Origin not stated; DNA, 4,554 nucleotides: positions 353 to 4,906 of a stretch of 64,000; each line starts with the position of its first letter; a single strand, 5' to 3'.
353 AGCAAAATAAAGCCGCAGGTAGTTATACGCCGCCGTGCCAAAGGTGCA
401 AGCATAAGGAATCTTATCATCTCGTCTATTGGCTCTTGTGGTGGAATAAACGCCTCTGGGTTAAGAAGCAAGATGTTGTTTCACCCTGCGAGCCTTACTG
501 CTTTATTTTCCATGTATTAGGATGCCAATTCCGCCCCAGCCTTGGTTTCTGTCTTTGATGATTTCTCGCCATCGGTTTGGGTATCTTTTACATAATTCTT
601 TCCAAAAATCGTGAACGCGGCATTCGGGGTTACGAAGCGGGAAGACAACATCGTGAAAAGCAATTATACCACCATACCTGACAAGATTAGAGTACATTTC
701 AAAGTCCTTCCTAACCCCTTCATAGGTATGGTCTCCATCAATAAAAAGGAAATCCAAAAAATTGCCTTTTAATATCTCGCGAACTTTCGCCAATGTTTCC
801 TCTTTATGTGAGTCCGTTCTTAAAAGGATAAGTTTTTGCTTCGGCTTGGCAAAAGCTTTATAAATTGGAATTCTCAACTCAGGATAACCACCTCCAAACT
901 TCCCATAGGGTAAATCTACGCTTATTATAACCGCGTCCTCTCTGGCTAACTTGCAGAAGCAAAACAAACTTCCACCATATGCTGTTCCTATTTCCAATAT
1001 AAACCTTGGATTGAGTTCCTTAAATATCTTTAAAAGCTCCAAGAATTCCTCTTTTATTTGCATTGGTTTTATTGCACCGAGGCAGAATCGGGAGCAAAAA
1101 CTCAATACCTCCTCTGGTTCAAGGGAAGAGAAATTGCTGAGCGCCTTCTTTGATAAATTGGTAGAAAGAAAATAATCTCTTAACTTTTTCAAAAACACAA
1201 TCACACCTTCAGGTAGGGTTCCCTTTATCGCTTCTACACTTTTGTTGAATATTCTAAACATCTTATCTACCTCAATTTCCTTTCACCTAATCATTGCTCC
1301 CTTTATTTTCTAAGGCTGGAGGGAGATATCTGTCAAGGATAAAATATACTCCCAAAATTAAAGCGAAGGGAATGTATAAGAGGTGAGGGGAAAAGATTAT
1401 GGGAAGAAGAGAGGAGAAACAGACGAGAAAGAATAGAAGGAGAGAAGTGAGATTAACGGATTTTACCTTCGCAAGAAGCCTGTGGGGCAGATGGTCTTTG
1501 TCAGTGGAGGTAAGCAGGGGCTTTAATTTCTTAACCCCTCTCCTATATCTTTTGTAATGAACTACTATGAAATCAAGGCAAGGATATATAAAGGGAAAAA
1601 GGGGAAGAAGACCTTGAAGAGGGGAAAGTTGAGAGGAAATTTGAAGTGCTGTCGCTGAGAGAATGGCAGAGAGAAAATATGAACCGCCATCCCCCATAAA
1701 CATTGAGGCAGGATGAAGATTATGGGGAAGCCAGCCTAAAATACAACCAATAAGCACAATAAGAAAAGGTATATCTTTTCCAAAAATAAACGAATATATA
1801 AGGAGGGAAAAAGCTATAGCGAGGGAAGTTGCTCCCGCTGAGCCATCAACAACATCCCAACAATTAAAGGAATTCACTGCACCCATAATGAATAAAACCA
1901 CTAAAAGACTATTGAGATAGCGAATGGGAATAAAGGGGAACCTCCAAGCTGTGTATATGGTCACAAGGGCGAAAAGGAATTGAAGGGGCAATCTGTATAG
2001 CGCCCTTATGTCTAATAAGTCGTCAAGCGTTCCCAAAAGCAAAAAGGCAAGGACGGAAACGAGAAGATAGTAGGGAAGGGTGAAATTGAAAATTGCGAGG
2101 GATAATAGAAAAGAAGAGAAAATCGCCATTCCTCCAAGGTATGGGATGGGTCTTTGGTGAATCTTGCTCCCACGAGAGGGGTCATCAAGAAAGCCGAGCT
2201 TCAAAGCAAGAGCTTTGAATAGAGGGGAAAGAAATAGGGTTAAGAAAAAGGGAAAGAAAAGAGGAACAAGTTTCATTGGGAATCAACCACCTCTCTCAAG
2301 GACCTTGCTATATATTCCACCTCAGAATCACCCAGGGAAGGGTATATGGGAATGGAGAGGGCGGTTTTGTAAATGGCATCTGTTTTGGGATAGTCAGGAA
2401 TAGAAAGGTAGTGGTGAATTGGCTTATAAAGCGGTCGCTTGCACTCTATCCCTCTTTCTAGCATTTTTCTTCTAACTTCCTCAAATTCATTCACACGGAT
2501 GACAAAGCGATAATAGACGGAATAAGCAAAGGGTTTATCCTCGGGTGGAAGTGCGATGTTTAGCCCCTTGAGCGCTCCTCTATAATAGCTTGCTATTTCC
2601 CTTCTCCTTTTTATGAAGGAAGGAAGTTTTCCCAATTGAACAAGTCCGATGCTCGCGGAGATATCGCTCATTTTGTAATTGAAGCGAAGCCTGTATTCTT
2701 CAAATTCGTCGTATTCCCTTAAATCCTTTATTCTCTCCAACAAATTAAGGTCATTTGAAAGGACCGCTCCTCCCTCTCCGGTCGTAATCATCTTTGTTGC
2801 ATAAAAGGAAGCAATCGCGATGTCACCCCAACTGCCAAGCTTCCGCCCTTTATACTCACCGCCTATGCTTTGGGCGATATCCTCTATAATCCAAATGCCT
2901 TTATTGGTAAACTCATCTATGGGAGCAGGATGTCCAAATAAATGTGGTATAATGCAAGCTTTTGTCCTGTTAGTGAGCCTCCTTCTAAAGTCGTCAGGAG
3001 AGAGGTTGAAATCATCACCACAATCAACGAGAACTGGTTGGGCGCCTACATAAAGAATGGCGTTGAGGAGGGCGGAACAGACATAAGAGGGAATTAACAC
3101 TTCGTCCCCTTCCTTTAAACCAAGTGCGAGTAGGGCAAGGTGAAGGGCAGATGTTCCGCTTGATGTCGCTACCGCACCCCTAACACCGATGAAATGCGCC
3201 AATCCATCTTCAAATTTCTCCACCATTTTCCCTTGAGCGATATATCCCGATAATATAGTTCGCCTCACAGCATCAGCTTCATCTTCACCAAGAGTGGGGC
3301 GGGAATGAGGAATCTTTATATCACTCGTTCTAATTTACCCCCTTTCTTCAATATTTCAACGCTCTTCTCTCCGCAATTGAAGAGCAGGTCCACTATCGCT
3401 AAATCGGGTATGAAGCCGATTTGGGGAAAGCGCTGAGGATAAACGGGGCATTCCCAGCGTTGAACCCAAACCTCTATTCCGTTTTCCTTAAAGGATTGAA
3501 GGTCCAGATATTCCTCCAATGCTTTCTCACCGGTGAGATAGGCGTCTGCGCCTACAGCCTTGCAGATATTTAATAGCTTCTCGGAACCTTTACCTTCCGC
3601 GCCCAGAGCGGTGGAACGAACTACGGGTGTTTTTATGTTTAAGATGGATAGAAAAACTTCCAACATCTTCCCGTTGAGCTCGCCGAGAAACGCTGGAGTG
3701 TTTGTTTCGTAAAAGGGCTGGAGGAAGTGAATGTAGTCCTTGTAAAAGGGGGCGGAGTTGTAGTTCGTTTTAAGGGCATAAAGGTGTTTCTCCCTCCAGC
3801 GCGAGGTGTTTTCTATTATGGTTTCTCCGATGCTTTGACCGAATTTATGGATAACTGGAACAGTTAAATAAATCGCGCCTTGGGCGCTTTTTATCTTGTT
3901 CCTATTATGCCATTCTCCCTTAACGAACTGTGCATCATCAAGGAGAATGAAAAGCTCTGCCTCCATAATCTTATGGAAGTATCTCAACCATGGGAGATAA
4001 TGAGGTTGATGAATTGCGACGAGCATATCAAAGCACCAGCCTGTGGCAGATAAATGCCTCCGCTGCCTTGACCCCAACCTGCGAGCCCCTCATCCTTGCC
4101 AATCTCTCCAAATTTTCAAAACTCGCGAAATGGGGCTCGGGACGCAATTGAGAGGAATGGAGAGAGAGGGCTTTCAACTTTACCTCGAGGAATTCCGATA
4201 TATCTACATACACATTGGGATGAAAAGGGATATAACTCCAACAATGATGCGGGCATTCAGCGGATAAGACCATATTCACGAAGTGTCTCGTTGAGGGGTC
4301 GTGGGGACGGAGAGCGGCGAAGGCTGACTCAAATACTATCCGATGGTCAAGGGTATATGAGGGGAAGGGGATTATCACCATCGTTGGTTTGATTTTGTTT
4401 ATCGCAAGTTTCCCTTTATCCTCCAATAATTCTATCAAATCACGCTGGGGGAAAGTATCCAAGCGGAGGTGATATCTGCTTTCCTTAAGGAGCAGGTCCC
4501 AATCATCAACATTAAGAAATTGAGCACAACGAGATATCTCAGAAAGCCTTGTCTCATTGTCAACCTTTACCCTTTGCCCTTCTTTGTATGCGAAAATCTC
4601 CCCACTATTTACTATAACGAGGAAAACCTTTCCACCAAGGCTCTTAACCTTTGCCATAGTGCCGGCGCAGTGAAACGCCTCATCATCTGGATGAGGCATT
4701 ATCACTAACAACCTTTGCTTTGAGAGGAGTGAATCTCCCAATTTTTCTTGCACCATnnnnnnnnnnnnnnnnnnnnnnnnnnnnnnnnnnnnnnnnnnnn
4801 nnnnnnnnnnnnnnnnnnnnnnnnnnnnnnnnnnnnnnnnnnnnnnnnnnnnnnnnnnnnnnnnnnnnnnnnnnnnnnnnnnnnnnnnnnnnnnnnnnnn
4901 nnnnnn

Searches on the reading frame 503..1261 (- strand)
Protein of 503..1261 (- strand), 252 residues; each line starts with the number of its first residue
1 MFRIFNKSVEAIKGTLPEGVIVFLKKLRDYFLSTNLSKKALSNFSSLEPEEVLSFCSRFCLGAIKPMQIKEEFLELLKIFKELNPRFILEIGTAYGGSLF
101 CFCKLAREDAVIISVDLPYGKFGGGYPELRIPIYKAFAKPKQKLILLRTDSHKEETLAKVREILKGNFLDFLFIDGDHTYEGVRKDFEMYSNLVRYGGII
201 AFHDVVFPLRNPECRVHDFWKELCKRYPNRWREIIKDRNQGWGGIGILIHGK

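Call 21: search_protein_families(library=pfam, proteins=[window:503-1261:-], max_evalue=0.00001)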
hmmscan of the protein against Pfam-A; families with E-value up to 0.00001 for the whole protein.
window:503-1261:- (252 aa): 2 families
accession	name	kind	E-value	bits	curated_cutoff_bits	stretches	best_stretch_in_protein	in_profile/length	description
PF13578.12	Methyltransf_24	-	5e-16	59.9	26.3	1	89-205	1-105/105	Methyltransferase domain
PF04989.18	RMNT_CmcI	-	1.4e-10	41.7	23.2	1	65-206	13-149/206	Rhamnosyl O-methyltransferase/CmcI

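Call 41: find_encoding_contigs(protein=window:503-1261:-, flank=10000, max_places=10)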
Protein window:503-1261:- (252 aa): 5 contigs read that carry it; 3 places shown.
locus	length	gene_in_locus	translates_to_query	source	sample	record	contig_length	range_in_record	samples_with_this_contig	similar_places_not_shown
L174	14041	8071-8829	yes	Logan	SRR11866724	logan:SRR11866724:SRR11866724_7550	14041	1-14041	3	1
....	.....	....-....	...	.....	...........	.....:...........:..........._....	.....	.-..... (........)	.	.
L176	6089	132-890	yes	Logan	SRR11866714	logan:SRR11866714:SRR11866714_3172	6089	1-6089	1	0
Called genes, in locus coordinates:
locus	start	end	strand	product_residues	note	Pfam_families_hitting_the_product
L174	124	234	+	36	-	-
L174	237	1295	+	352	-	PF00534:Glycos_transf_1, PF13524:Glyco_trans_1_2 (weak)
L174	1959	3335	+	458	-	PF01943:Polysacc_synt, PF13440:Polysacc_synt_3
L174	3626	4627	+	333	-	PF01073:3Beta_HSD, PF01370:Epimerase, PF02719:Polysacc_synt_2, PF04321:RmlD_sub_bind, PF05368:NmrA, PF07993:NAD_binding_4, PF13460:NAD_binding_10, PF16363:GDP_Man_Dehyd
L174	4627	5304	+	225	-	PF02585:PIG-L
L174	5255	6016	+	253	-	PF08889:WbqC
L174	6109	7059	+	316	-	PF00155:Aminotran_1_2 (weak), PF01041:DegT_DnrJ_EryC1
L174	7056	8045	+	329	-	PF00953:Glycos_transf_4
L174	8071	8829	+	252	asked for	PF04989:RMNT_CmcI, PF13578:Methyltransf_24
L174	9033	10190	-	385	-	PF13439:Glyco_transf_4, PF13477:Glyco_trans_4_2, PF13579:Glyco_trans_4_4, PF20706:GT4-conflict (faint), PF00534:Glycos_transf_1, PF13692:Glyco_trans_1_4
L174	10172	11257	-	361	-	PF01075:Glyco_transf_9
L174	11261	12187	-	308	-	PF13641:Glyco_tranf_2_3 (weak), PF00535:Glycos_transf_2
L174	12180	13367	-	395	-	PF04932:Wzy_C (weak)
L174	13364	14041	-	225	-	?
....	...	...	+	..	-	-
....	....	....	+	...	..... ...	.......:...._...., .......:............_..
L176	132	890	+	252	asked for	PF04989:RMNT_CmcI, PF13578:Methyltransf_24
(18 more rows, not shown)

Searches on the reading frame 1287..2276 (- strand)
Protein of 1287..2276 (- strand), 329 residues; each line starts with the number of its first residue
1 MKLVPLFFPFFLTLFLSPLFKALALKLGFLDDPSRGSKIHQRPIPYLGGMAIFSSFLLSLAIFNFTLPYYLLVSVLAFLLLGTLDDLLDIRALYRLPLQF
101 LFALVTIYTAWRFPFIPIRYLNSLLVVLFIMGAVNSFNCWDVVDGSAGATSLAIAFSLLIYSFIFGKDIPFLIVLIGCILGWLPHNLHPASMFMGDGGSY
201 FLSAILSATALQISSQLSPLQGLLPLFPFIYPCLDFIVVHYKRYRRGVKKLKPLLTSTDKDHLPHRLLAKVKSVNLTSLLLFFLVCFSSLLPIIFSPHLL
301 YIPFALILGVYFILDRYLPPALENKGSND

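Call 21: search_protein_families(library=pfam, proteins=[window:1287-2276:-], max_evalue=0.00001)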
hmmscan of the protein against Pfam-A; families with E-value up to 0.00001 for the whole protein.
window:1287-2276:- (329 aa): 1 family
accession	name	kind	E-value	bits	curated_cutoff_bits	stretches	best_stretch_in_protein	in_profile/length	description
PF00953.26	Glycos_transf_4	-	7.7e-26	91.4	27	1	70-212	3-158/160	Glycosyl transferase family 4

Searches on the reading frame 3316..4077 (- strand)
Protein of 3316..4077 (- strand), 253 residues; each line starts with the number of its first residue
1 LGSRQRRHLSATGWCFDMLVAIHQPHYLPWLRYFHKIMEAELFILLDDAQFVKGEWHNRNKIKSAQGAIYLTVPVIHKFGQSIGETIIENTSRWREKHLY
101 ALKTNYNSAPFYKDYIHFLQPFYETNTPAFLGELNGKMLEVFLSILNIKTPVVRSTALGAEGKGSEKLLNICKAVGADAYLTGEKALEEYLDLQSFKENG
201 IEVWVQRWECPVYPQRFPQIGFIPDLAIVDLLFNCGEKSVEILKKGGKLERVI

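Call 21: search_protein_families(library=pfam, proteins=[window:3316-4077:-], max_evalue=0.00001)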
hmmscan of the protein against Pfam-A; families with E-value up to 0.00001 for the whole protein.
window:3316-4077:- (253 aa): 1 family
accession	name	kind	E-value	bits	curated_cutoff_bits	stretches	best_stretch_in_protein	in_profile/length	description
PF08889.16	WbqC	-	1.3e-66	225.1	21.3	1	24-241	1-217/218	WbqC-like protein family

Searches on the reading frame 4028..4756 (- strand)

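Call 21: search_protein_families(library=pfam, proteins=[window:4028-4756:-], max_evalue=0.00001)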
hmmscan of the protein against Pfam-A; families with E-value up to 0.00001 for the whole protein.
window:4028-4756:- (242 aa): 1 family
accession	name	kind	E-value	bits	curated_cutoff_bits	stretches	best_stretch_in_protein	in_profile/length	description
PF02585.22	PIG-L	-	2.5e-16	60.8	28.2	1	17-148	1-128/129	GlcNAc-PI de-N-acetylase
